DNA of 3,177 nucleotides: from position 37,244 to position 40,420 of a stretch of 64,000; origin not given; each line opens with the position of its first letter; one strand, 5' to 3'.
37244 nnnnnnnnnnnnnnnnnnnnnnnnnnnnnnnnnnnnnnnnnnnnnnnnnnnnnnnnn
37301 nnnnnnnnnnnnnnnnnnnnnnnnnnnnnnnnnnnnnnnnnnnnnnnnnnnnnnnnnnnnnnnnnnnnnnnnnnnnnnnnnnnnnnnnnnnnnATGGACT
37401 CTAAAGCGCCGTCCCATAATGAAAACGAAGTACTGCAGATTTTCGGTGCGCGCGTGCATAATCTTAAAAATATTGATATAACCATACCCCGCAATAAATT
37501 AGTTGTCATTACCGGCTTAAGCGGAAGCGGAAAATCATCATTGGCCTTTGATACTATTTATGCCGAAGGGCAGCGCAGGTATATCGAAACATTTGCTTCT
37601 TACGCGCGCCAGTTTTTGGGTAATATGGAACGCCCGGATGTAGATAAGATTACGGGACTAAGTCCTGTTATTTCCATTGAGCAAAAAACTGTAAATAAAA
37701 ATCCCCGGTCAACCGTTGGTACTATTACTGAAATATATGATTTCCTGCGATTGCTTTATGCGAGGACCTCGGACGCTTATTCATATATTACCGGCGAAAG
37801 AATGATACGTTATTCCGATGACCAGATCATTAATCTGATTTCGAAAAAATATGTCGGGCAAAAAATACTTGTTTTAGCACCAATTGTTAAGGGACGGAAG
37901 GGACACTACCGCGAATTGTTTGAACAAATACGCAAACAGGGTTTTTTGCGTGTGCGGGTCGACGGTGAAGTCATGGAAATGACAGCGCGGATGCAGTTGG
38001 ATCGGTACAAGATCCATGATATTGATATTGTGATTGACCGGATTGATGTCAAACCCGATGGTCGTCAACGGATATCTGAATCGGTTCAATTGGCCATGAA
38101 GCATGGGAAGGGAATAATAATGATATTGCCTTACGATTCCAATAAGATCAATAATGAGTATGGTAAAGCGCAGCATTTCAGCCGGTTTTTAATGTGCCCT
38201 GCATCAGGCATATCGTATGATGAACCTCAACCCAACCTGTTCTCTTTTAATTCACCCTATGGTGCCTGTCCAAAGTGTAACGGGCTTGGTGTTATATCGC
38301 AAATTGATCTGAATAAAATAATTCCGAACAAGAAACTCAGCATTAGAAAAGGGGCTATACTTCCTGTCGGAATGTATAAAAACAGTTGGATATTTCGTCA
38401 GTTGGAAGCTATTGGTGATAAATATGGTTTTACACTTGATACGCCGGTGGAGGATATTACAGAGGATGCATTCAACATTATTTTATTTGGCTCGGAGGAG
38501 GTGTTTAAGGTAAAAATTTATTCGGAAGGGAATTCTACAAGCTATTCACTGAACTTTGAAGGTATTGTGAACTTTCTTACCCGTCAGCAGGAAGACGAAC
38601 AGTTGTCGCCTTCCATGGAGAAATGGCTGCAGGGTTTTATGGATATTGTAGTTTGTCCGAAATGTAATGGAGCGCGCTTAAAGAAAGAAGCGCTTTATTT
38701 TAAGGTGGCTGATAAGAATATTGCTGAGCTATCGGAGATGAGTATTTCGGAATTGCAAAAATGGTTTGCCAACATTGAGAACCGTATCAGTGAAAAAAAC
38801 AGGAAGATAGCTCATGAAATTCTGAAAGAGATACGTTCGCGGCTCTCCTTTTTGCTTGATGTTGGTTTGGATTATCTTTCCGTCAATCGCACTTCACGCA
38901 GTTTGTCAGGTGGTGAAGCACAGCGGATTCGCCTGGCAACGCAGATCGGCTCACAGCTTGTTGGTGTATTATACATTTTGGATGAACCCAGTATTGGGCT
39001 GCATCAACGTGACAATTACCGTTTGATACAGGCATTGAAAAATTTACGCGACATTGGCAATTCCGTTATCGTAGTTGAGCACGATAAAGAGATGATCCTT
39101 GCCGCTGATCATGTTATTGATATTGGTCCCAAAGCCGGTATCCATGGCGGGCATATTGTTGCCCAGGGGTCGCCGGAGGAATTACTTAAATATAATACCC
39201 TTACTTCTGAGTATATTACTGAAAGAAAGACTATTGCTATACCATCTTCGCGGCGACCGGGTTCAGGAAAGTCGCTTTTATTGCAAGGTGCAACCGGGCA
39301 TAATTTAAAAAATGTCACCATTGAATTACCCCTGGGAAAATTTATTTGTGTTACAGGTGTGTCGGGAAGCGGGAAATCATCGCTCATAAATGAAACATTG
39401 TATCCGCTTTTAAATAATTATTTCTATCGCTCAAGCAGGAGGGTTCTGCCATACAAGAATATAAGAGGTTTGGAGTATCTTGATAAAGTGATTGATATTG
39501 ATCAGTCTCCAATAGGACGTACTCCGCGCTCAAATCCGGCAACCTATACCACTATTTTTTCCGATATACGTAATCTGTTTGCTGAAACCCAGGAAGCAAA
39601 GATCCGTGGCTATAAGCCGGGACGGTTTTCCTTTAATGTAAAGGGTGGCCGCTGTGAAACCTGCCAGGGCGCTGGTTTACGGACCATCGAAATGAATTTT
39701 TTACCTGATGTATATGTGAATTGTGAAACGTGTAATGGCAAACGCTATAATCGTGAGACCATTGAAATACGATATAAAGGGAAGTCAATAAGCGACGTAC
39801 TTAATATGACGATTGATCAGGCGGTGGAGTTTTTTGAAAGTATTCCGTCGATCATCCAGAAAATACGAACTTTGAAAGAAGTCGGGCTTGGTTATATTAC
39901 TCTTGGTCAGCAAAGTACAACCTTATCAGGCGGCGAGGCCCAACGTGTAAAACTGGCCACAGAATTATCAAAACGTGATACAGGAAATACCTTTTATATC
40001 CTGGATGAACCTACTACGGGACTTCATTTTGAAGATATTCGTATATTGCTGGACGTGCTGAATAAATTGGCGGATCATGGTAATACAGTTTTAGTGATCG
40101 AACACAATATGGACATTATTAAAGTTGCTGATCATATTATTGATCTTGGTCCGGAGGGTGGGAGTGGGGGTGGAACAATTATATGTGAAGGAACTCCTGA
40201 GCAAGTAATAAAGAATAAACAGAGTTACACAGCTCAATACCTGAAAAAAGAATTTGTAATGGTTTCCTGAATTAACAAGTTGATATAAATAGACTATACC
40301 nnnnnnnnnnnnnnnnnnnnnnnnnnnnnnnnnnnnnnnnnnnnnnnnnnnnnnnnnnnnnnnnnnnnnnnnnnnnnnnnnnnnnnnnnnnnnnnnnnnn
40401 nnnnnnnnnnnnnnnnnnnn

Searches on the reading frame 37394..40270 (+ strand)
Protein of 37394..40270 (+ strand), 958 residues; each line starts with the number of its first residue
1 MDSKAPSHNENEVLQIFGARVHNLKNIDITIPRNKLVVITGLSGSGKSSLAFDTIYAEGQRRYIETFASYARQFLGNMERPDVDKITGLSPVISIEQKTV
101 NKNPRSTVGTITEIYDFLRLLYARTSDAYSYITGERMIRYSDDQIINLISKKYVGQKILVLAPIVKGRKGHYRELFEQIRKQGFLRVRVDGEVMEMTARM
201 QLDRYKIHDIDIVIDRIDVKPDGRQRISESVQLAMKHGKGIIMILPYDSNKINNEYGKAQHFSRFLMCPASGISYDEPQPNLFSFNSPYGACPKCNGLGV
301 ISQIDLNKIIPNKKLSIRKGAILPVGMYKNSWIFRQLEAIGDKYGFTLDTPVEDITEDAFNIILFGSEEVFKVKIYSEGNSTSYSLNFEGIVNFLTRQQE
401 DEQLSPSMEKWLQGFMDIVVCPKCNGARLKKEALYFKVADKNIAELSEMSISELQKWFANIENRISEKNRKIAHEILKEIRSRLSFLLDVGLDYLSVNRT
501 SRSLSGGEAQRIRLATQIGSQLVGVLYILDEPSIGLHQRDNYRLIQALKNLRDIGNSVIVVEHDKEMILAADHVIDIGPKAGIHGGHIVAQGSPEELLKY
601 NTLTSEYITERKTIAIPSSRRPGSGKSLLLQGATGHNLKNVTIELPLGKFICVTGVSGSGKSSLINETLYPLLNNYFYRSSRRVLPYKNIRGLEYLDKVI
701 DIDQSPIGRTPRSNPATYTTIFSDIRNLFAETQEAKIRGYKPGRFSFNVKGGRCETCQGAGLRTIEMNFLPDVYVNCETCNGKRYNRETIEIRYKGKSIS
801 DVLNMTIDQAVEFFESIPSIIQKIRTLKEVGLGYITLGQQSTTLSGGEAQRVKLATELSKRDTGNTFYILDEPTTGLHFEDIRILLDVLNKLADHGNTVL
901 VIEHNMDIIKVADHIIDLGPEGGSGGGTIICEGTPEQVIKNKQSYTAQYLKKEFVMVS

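Call 19: search_protein_families(library=pfam, proteins=[window:37394-40270:+])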
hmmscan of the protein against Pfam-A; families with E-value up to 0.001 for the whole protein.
window:37394-40270:+ (958 aa): 13 families
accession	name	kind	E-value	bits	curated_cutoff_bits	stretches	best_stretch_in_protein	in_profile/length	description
PF17760.6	UvrA_inter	-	1.5e-35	121.8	23.3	1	141-246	2-107/109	UvrA interaction domain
PF17755.6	UvrA_DNA-bind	-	3.5e-27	95.3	23.2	1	305-412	1-108/110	UvrA DNA-binding domain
PF00005.33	ABC_tran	-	4.2e-19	69.9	25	1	824-875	89-137/137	ABC transporter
PF02463.25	SMC_N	-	9.8e-15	55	40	1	22-578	8-212/220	RecF/RecN/SMC N terminal domain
PF20703.3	nSTAND1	-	4.3e-08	33.6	27.1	0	648-674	33-59/379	Novel STAND NTPase 1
PF13191.12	AAA_16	-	7.1e-07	30.3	32.6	0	649-675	25-51/167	AAA ATPase domain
PF13555.12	AAA_29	-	2.2e-06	27.7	27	0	28-50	16-38/61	P-loop containing region of AAA domain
PF00684.25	DnaJ_CXXCXGXG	-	3e-06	27.8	32.7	0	753-784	17-51/65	DnaJ central domain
PF03193.22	RsgA_GTPase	-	1.3e-05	25.5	30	0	629-667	88-125/174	RsgA GTPase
PF13175.12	AAA_15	-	2.7e-05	24.4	32.1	0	855-901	321-366/374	AAA ATPase domain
PF13401.12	AAA_22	-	6.9e-05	23.6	27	0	649-675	6-32/130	AAA domain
PF13304.12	AAA_21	-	8.1e-05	23.3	27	0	850-901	243-295/304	AAA domain, putative AbiEii toxin, Type IV TA system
PF20720.3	nSTAND3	-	9.1e-05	22.6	27.2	0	33-56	16-39/155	Novel STAND NTPase 3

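Call 80: find_homologous_proteins(query=window:37394-40270:+, max_evalue=1e-100)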
Query window:37394-40270:+ (958 aa): 8000 proteins with E <= 1e-100 among 8000 candidates; the best 120 are listed.
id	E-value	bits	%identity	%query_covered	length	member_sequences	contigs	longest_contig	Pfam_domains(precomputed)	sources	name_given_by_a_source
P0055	0.0e+0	2068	94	100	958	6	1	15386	PF17760.7,PF17755.7,PF00005.34,PF13555.13,PF20703.4,PF02463.26,PF00684.26,PF13304.13,PF13191.13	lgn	-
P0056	0.0e+0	2000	91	100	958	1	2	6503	PF17760.7,PF17755.7,PF00005.34,PF13555.13,PF20703.4,PF02463.26,PF00684.26,PF13304.13,PF13191.13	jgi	jgi:excinuclease ABC subunit A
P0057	0.0e+0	1991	90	100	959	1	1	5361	PF17760.7,PF17755.7,PF00005.34,PF13555.13,PF03193.23,PF20703.4,PF02463.26,PF00684.26,PF13191.13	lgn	-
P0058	0.0e+0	1884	85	100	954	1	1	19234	PF17760.7,PF17755.7,PF00005.34,PF13555.13,PF03193.23,PF20703.4,PF02463.26,PF00684.26,PF13304.13,PF13191.13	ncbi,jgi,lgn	-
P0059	0.0e+0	1883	85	100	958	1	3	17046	PF17760.7,PF17755.7,PF00005.34,PF13555.13,PF03193.23,PF20703.4,PF02463.26,PF13304.13,PF13191.13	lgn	-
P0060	0.0e+0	1844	83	99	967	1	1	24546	PF17760.7,PF17755.7,PF00005.34,PF13555.13,PF03193.23,PF20703.4,PF02463.26,PF00684.26,PF13191.13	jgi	jgi:excinuclease ABC subunit A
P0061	0.0e+0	1811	83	99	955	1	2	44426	PF17760.7,PF17755.7,PF00005.34,PF13555.13,PF03193.23,PF20703.4,PF02463.26,PF00684.26,PF13304.13,PF13191.13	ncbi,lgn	-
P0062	0.0e+0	1807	82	99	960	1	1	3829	PF17760.7,PF17755.7,PF00005.34,PF13555.13,PF03193.23,PF20703.4,PF02463.26,PF00684.26,PF13304.13,PF13191.13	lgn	-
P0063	0.0e+0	1799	81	99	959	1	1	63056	PF17760.7,PF17755.7,PF00005.34,PF13555.13,PF03193.23,PF20703.4,PF02463.26,PF00684.26,PF13304.13,PF13191.13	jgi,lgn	-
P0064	0.0e+0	1778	81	100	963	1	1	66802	PF17760.7,PF17755.7,PF00005.34,PF13555.13,PF03193.23,PF20703.4,PF02463.26,PF13304.13,PF13191.13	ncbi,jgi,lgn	-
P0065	0.0e+0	1759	80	99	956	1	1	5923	PF17760.7,PF17755.7,PF00005.34,PF13555.13,PF03193.23,PF20703.4,PF02463.26,PF00684.26,PF13191.13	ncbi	-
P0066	0.0e+0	1758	78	100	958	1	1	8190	PF17760.7,PF17755.7,PF00005.34,PF13555.13,PF03193.23,PF20703.4,PF02463.26,PF00684.26,PF13191.13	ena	-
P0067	0.0e+0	1758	80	99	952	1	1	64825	PF17760.7,PF17755.7,PF00005.34,PF13555.13,PF13671.13,PF03193.23,PF20703.4,PF02463.26,PF00684.26,PF13304.13,PF13191.13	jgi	jgi:excinuclease ABC subunit A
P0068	0.0e+0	1755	80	99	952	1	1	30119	PF17760.7,PF17755.7,PF00005.34,PF13555.13,PF03193.23,PF20703.4,PF02463.26,PF00684.26,PF13191.13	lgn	-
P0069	0.0e+0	1754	80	99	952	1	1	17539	PF17760.7,PF17755.7,PF00005.34,PF13555.13,PF13671.13,PF03193.23,PF20703.4,PF02463.26,PF00684.26,PF13191.13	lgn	-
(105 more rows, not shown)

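Call 81: find_encoding_contigs(protein=P0055, flank=10000, max_places=4)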
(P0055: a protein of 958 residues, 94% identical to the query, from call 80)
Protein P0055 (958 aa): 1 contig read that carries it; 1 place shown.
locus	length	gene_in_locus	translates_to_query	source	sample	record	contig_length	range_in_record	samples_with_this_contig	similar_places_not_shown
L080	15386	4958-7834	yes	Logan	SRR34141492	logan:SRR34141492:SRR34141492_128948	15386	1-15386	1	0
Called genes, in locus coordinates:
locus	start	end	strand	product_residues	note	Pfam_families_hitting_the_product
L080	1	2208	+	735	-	?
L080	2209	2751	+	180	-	PF00908:dTDP_sugar_isom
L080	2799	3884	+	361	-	PF00953:Glycos_transf_4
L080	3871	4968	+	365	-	PF01464:SLT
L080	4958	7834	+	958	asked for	PF00005:ABC_tran (faint), PF02463:SMC_N (faint), PF13191:AAA_16 (faint), PF13555:AAA_29 (faint), PF20703:nSTAND1 (faint), PF13304:AAA_21 (faint), PF17760:UvrA_inter, PF17755:UvrA_DNA-bind, +1 more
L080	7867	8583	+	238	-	PF18306:LDcluster4, PF03641:Lysine_decarbox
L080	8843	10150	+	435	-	-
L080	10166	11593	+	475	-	-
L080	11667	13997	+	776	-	PF05036:SPOR (faint)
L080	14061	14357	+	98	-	-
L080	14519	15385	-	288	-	?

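Call 82: find_encoding_contigs(protein=P0058, flank=10000, max_places=4)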
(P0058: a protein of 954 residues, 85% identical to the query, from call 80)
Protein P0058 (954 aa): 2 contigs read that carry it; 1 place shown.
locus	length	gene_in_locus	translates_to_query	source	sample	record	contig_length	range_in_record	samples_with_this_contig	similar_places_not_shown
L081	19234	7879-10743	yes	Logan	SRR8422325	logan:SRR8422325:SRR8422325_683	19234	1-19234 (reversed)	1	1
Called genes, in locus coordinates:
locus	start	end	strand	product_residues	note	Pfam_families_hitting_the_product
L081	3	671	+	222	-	?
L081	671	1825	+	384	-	PF13439:Glyco_transf_4, PF13579:Glyco_trans_4_4, PF13477:Glyco_trans_4_2, PF00534:Glycos_transf_1, PF13692:Glyco_trans_1_4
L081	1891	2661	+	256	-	PF02563:Poly_export, PF22461:SLBB_2 (weak)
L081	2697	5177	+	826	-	-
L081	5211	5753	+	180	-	PF00908:dTDP_sugar_isom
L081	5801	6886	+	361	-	PF00953:Glycos_transf_4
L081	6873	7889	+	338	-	PF01464:SLT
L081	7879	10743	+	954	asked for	PF00005:ABC_tran (faint), PF02463:SMC_N (faint), PF03193:RsgA_GTPase (faint), PF13191:AAA_16 (faint), PF13555:AAA_29 (faint), PF20703:nSTAND1 (faint), PF17760:UvrA_inter, PF17755:UvrA_DNA-bind, +2 more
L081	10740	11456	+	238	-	PF18306:LDcluster4, PF03641:Lysine_decarbox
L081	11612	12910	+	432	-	PF02412:TSP_3 (faint)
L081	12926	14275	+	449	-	-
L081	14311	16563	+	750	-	PF05036:SPOR (faint)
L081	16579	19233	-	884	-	?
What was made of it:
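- Tried and rejected: I tried to date the arrays with orthologues from the closest relatives, reached through UvrA (94% and 85% identical; calls 80-82).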
